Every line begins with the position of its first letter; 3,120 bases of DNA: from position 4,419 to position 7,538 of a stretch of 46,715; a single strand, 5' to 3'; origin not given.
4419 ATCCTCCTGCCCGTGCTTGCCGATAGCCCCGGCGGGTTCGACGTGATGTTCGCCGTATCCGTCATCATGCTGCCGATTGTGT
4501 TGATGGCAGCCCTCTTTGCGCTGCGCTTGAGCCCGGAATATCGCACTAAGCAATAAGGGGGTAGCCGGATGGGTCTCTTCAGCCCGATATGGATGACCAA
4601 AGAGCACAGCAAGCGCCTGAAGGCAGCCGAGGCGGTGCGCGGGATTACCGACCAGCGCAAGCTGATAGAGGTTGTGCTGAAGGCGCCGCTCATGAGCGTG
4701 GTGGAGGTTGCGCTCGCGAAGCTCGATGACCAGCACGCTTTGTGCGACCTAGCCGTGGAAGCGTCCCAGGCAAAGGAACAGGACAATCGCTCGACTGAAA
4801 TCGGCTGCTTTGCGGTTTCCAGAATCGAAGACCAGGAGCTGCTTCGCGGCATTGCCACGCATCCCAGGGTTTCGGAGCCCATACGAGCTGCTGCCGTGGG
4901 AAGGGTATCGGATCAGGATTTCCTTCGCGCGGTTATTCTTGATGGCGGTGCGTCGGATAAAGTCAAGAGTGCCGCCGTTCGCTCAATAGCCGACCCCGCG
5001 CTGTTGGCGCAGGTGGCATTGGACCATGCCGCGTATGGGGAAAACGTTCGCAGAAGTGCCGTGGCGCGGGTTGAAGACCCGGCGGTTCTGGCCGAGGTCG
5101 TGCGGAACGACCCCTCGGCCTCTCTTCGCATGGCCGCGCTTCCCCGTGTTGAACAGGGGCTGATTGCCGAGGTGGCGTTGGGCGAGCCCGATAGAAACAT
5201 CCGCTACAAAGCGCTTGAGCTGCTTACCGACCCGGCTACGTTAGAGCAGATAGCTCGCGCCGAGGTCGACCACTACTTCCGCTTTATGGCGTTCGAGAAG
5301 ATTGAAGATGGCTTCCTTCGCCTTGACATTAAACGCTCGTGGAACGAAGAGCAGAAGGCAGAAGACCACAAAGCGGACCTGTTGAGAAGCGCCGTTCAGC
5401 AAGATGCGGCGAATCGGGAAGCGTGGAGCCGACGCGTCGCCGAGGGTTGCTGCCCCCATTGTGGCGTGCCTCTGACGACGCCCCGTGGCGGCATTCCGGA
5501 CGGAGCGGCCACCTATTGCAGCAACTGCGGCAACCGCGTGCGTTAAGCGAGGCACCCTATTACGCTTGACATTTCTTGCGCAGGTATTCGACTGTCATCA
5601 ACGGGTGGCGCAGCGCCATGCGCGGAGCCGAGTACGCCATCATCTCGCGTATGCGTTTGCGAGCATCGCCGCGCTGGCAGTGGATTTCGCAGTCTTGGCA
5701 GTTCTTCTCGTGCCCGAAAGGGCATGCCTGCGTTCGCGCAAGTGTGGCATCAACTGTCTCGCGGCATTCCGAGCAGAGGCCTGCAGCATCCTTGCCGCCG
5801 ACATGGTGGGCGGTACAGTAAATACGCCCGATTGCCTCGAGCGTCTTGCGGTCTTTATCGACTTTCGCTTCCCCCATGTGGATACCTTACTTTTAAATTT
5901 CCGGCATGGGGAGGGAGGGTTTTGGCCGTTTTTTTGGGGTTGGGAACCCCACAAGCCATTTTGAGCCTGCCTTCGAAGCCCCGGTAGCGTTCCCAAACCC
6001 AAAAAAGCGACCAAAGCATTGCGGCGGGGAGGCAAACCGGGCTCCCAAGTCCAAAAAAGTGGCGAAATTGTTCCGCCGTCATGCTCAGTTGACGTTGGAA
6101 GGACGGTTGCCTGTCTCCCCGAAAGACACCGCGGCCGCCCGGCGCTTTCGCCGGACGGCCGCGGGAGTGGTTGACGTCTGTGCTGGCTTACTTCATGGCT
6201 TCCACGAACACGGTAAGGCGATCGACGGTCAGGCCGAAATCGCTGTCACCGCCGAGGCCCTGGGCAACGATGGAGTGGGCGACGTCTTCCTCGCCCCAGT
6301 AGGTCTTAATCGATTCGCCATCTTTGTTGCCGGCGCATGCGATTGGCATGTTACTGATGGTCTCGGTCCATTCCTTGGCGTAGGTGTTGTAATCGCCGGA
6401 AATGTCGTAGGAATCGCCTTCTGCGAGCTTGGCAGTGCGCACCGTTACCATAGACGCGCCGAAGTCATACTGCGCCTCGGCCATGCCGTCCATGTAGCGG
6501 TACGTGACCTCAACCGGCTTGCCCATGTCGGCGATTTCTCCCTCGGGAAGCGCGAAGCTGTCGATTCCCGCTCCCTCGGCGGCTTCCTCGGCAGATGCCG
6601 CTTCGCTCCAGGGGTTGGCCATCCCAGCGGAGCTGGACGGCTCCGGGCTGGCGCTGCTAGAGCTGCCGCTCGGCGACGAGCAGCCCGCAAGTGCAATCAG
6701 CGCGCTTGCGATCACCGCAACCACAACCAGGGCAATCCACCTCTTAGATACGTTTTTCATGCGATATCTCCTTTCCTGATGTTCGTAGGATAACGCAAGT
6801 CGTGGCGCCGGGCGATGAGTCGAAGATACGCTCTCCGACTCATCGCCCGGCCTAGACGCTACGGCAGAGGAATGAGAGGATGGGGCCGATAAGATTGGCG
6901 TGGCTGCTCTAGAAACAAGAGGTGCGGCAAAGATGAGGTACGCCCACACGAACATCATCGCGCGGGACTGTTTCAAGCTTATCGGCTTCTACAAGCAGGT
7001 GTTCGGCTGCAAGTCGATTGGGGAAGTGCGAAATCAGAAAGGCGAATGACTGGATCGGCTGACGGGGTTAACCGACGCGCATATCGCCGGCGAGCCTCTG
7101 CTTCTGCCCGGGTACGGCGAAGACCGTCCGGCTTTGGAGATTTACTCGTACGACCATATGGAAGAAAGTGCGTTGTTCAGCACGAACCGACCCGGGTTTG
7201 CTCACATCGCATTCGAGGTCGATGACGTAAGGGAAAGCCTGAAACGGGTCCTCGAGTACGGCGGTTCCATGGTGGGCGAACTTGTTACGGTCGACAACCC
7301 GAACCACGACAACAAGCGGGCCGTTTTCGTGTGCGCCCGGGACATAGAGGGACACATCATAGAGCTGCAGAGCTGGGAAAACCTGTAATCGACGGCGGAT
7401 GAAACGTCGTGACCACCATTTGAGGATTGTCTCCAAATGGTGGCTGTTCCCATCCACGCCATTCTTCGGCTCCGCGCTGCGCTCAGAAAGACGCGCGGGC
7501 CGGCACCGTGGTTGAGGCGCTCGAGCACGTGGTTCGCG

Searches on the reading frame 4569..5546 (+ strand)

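Call 3: search_protein_families(library=pfam, proteins=[window:4569-5546:+], max_evalue=0.1)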
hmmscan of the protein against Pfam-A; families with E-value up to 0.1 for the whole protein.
window:4569-5546:+ (325 aa): 1 family
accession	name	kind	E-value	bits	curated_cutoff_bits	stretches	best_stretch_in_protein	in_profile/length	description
PF13240.11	Zn_Ribbon_1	-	0.02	15.1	25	0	314-323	13-22/23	zinc-ribbon domain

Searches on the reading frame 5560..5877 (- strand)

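Call 3: search_protein_families(library=pfam, proteins=[window:5560-5877:-], max_evalue=0.1)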
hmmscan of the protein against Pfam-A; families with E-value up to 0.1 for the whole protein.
window:5560-5877:- (105 aa): 1 family
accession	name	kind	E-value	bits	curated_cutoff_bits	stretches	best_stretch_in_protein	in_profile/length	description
PF11756.13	YgbA_NO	-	1e-23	84.2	25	1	5-102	2-97/106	Nitrous oxide-stimulated promoter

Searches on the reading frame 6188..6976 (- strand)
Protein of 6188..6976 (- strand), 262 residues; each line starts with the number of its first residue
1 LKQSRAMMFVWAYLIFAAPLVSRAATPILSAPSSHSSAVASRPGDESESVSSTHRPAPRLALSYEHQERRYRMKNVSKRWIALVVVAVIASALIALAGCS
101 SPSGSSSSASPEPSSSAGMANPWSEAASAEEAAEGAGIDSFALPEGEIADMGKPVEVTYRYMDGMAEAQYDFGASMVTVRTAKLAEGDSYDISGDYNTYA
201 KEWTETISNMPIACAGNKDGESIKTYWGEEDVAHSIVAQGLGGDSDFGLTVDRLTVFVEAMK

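Call 3: search_protein_families(library=pfam, proteins=[window:6188-6976:-], max_evalue=0.1)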
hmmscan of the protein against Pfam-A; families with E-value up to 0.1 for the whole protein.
window:6188-6976:- (262 aa): 1 family
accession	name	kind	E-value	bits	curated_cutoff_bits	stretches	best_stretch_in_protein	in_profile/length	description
PF10717.14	ODV-E18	-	0.0097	16.2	28.1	1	82-126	29-72/87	Occlusion-derived virus envelope protein ODV-E18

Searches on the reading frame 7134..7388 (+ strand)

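Call 3: search_protein_families(library=pfam, proteins=[window:7134-7388:+], max_evalue=0.1)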
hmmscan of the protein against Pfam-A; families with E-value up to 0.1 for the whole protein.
window:7134-7388:+ (84 aa): 3 families
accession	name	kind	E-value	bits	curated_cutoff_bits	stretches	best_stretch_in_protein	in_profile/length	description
PF13669.12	Glyoxalase_4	-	0.00023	21.9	27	1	17-50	64-97/109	Glyoxalase/Bleomycin resistance protein/Dioxygenase superfamily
PF00903.31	Glyoxalase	-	0.00046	21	20.6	1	18-77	67-120/121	Glyoxalase/Bleomycin resistance protein/Dioxygenase superfamily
PF18029.7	Glyoxalase_6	-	0.017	16.2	23.6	1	21-52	58-89/106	Glyoxalase-like domain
